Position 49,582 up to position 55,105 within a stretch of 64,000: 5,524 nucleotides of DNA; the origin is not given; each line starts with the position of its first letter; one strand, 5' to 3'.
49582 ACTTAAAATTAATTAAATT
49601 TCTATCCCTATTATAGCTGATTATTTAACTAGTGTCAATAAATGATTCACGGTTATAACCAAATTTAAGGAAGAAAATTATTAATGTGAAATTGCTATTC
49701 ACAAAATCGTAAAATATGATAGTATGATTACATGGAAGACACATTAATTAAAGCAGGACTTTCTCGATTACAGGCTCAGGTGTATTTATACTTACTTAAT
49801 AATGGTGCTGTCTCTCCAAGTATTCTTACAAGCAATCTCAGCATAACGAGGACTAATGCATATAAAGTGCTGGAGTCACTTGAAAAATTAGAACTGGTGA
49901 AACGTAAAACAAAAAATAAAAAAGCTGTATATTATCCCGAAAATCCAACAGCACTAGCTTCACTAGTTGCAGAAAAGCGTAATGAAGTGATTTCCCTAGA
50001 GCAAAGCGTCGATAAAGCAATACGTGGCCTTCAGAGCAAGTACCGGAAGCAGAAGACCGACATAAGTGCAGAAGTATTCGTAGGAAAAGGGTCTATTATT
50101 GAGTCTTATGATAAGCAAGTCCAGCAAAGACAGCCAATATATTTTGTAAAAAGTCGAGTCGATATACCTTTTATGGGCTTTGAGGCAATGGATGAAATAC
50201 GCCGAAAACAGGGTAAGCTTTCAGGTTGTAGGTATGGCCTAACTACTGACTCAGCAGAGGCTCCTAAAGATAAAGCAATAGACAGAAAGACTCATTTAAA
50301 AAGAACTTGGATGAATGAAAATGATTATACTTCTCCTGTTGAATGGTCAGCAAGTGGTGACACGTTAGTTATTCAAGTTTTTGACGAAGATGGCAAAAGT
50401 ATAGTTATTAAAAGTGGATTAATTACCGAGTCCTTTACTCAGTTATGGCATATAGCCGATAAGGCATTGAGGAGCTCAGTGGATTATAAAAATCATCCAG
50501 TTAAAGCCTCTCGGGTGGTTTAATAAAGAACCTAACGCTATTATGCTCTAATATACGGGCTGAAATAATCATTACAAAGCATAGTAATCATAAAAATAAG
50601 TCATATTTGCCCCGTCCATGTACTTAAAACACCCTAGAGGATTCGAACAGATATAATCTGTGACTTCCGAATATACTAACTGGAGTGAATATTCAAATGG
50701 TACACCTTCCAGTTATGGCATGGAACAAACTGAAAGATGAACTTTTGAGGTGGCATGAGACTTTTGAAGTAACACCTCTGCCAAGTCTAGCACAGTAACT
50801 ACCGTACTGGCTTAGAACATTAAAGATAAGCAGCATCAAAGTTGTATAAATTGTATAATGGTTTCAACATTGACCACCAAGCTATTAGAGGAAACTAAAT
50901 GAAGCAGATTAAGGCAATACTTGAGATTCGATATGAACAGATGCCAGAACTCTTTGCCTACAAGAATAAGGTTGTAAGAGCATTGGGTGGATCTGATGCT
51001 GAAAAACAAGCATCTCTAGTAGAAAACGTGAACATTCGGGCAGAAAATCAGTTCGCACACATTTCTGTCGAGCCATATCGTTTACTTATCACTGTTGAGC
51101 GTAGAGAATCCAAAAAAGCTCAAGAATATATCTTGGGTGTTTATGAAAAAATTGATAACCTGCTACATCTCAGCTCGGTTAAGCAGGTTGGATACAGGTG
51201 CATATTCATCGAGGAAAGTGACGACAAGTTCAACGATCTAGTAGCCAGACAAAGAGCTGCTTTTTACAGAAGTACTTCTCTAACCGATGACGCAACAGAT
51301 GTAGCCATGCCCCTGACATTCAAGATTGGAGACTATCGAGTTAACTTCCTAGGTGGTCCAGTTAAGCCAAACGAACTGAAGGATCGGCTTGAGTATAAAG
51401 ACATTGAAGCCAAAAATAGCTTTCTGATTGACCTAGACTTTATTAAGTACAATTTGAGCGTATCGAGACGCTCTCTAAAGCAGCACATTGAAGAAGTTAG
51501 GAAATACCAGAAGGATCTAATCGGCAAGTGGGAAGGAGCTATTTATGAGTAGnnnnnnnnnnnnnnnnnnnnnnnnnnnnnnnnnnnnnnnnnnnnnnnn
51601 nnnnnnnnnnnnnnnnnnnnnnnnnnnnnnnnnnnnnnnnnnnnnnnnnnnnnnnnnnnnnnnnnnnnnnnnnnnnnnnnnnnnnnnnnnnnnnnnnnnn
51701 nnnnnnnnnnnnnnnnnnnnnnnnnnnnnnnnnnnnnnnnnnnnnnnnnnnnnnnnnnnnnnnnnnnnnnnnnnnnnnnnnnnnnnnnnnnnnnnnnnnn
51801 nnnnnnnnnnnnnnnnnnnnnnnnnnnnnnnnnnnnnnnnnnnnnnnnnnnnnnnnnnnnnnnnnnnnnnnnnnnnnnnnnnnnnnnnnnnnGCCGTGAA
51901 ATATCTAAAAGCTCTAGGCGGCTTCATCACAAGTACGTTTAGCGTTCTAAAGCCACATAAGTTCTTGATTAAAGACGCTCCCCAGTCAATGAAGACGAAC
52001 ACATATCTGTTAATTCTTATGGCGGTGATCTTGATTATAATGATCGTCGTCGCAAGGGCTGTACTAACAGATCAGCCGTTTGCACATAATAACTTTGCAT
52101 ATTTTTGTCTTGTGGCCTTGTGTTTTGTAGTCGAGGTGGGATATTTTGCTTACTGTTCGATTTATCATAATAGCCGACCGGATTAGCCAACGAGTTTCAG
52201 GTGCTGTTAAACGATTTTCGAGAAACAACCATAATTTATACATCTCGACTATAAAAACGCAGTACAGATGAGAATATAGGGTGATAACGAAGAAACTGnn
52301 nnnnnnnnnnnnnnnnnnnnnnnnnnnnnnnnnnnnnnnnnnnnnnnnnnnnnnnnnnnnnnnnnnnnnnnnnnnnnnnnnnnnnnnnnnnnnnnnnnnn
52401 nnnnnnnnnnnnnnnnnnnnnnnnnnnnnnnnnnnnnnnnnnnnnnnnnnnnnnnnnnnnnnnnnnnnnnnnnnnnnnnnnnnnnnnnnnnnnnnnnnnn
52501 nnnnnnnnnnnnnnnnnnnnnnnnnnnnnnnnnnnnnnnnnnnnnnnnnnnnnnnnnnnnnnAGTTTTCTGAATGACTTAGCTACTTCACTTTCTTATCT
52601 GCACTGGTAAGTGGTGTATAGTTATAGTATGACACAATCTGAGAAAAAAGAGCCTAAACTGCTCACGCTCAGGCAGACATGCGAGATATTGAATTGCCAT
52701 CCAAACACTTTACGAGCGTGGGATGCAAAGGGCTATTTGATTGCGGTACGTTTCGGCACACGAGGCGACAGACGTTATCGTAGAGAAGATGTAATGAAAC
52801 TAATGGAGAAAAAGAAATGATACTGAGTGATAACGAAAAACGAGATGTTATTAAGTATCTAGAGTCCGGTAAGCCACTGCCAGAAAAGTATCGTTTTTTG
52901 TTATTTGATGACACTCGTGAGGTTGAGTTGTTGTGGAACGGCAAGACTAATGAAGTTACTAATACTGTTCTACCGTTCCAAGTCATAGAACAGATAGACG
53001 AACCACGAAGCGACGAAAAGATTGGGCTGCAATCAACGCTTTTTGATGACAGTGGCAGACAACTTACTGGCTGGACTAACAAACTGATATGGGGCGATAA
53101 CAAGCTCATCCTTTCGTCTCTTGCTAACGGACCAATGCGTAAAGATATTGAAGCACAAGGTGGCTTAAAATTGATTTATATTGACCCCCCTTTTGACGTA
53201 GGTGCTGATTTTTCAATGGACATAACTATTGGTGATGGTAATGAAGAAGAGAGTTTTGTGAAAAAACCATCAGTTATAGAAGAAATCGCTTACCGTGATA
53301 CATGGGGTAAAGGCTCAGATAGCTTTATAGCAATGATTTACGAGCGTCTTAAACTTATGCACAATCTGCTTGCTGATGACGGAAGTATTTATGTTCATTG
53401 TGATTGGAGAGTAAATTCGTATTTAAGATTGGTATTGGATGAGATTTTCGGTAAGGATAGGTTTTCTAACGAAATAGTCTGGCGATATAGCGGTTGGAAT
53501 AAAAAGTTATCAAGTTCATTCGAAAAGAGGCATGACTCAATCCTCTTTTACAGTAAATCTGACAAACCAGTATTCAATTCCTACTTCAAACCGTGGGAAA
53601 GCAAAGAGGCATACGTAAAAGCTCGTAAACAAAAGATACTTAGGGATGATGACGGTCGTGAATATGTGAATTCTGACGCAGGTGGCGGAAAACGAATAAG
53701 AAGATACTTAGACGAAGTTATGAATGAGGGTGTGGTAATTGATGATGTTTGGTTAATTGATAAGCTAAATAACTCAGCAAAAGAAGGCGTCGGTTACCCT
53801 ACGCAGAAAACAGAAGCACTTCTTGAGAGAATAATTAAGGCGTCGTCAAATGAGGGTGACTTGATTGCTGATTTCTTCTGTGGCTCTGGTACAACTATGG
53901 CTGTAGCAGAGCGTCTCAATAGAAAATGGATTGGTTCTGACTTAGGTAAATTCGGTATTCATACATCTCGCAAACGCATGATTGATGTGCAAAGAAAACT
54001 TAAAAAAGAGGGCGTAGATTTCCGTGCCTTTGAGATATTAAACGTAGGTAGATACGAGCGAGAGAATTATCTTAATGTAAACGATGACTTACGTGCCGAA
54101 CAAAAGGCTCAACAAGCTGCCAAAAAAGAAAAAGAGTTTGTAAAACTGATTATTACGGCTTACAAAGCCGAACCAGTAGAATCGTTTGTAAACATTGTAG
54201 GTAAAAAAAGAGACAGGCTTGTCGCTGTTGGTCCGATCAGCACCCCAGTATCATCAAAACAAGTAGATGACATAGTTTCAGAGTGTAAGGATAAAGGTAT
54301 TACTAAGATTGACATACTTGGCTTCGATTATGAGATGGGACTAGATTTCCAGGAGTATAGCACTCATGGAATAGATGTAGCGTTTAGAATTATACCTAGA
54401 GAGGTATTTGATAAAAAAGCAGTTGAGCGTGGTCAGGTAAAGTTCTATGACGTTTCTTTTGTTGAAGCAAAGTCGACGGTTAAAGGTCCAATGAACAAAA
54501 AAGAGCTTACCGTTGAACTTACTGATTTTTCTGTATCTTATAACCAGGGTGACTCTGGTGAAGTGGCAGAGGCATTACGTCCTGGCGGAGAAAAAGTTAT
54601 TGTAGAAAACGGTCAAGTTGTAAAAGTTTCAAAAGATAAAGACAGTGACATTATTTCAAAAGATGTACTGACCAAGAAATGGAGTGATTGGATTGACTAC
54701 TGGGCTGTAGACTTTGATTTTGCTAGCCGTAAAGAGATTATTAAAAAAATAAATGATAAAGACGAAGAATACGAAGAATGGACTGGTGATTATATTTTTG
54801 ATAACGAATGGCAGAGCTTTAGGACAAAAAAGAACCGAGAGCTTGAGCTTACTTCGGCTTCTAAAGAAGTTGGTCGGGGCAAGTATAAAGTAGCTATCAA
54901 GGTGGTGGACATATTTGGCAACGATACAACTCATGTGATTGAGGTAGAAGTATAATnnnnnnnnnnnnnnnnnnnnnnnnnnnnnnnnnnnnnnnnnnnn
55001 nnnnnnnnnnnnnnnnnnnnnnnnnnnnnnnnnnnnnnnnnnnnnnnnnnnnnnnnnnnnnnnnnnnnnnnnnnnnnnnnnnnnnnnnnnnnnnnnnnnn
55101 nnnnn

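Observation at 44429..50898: Family of repeated intergenic modules with a conserved 33-34 codon sORF and an even better conserved non-coding site, punctuating toxin/defence-like cassettes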

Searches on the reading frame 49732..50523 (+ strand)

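Call 9: search_protein_families(library=pfam, proteins=[window:49732-50523:+], max_evalue=0.01)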
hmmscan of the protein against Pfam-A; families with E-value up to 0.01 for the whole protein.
window:49732-50523:+ (263 aa): 3 families
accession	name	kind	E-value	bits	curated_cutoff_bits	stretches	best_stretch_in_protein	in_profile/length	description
PF01978.25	TrmB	-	3e-12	46.7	25.6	1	7-72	3-67/68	Sugar-specific transcriptional regulator TrmB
PF13463.12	HTH_27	-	0.0014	19.3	22.2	1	10-68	1-62/68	Winged helix DNA-binding domain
PF12802.13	MarR_2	-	0.0055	17.3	27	1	9-59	2-53/61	MarR family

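Call 83: search_protein_families(library=padloc, proteins=[window:49732-50523:+], max_evalue=0.01)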
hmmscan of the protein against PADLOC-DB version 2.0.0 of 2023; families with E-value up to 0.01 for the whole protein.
window:49732-50523:+ (263 aa): 3 families
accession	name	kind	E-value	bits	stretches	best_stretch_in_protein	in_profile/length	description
PDLC01438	Csa3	-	4.2e-05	21.7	1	13-121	149-255/305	"CAS-I,CAS-II,CAS-III,CAS-IV,CAS-V,CAS-VI; associated_signaling"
PDLC03963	SoFic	-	0.0048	14.3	1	11-70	292-352/361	-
PDLC01434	CasR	-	0.0073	14.2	0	7-65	123-180/191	"CAS-I,CAS-II,CAS-III,CAS-IV,CAS-V,CAS-VI; associated_signaling"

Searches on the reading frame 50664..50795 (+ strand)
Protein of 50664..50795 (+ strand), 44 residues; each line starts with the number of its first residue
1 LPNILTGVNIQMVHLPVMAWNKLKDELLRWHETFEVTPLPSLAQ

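Call 14: find_homologous_proteins(query=window:50664-50795:+, max_evalue=10)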
Query seq(44 aa): no candidate shares three 5-residue words with the query. No homologue found.
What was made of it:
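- Tried and rejected: No protein in the 5.8-billion-protein word-indexed search matched (call 14).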

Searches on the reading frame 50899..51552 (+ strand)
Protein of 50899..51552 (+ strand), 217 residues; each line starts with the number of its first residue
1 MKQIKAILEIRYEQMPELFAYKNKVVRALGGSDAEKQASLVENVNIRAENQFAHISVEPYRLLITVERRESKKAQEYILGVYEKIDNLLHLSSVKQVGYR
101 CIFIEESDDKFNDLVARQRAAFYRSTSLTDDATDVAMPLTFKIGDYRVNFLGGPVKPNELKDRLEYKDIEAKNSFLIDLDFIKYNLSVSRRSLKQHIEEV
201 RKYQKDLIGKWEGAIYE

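Call 9: search_protein_families(library=pfam, proteins=[window:50899-51552:+], max_evalue=0.01)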
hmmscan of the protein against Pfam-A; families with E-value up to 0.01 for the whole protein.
window:50899-51552:+ (217 aa): 0 families

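Call 15: find_encoding_contigs(protein=window:50899-51552:+, flank=10000, max_places=10)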
Protein window:50899-51552:+ (217 aa): 4 contigs read that carry it; 4 places shown.
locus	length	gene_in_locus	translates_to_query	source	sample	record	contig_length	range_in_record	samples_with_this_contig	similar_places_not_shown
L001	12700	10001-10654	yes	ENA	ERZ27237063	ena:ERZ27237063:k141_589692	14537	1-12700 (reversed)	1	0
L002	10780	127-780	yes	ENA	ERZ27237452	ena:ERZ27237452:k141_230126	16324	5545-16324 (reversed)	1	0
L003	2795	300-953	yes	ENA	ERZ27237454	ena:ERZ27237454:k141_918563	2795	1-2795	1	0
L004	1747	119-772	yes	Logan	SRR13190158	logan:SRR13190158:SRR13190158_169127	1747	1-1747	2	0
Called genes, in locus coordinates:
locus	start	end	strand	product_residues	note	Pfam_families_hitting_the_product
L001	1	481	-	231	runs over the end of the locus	-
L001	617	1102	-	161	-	PF00857:Isochorismatase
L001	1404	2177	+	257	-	PF13367:PrsW-protease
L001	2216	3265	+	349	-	PF13240:Zn_Ribbon_1 (weak)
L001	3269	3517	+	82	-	-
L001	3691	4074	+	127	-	-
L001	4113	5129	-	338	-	-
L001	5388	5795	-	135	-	PF01850:PIN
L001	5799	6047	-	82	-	PF04014:MazE_antitoxin (faint)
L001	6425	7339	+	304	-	PF01381:HTH_3, PF02661:Fic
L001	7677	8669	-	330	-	-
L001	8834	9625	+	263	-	PF01978:TrmB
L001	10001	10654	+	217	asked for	-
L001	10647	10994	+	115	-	-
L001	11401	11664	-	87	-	-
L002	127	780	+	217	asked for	-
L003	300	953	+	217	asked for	-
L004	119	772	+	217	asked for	-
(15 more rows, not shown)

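Call 82: search_protein_families(library=ncbifam, proteins=[window:50899-51552:+], max_evalue=0.01)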
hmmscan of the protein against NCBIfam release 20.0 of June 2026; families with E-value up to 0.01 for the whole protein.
window:50899-51552:+ (217 aa): 0 families

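Call 83: search_protein_families(library=padloc, proteins=[window:50899-51552:+], max_evalue=0.01)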
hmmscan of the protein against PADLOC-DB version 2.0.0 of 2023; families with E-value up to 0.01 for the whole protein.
window:50899-51552:+ (217 aa): 0 families

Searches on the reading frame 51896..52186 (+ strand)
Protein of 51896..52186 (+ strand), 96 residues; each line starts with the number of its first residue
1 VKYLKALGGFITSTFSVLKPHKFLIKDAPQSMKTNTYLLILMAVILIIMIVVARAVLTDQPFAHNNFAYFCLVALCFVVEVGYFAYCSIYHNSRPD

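Call 10: search_protein_families(library=pfam, proteins=[window:51896-52186:+], max_evalue=0.01)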
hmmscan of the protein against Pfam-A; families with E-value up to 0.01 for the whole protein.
window:51896-52186:+ (96 aa): 1 family
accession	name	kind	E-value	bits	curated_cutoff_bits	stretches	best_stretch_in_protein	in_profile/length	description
PF07698.17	7TM-7TMR_HD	-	0.0091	16.4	29.4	0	4-75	2-68/190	7TM receptor with intracellular HD hydrolase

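Call 82: search_protein_families(library=ncbifam, proteins=[window:51896-52186:+], max_evalue=0.01)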
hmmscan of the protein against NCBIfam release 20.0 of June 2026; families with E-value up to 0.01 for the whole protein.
window:51896-52186:+ (96 aa): 0 families

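Call 83: search_protein_families(library=padloc, proteins=[window:51896-52186:+], max_evalue=0.01)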
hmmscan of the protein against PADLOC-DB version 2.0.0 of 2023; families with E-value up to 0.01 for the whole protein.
window:51896-52186:+ (96 aa): 0 families

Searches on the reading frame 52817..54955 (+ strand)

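Call 83: search_protein_families(library=padloc, proteins=[window:52817-54955:+], max_evalue=0.01)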
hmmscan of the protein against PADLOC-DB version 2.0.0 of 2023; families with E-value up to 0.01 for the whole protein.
window:52817-54955:+ (712 aa): 56 families (the best 25 are shown)
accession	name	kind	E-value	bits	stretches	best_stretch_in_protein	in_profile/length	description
PDLC03633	MTase_III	-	2.1e-114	381.4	2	37-583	21-535/616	Type III methyltransferase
PDLC03354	MTase_II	-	5.8e-58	194.9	2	77-283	60-238/425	Type II methyltransferase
PDLC03339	MTase_II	-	1.5e-54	183.3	1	118-391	24-274/399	Type II methyltransferase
PDLC03300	MTase_II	-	2.4e-42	143.1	2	304-390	192-278/302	Type II methyltransferase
PDLC03636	MTase_III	-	3.2e-42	143.1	3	171-254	97-181/575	Type III methyltransferase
PDLC03635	MTase_III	-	8.5e-39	131.8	2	169-265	267-367/708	Type III methyltransferase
PDLC03644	MTase_III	-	1.7e-38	130.7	2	40-254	6-193/542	Type III methyltransferase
PDLC03638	MTase_III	-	4.7e-35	119.1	2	296-466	587-760/816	Type III methyltransferase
PDLC03371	MTase_II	-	4e-34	116.3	1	117-394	30-258/260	Type II methyltransferase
PDLC03634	MTase_III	-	3.4e-32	110.1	2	115-288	115-288/621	Type III methyltransferase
PDLC03299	MTase_II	-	4.2e-31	106.5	1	165-389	57-258/296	Type II methyltransferase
PDLC03632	MTase_III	-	1.5e-23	80.8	2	85-253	160-323/983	Type III methyltransferase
PDLC03641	MTase_III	-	3.5e-21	73.4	2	88-255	105-267/657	Type III methyltransferase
PDLC03238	MTase_II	-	4e-18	63.7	1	248-440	224-418/428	Type II methyltransferase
PDLC03320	MTase_II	-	6.7e-18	62.9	1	165-393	74-279/289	Type II methyltransferase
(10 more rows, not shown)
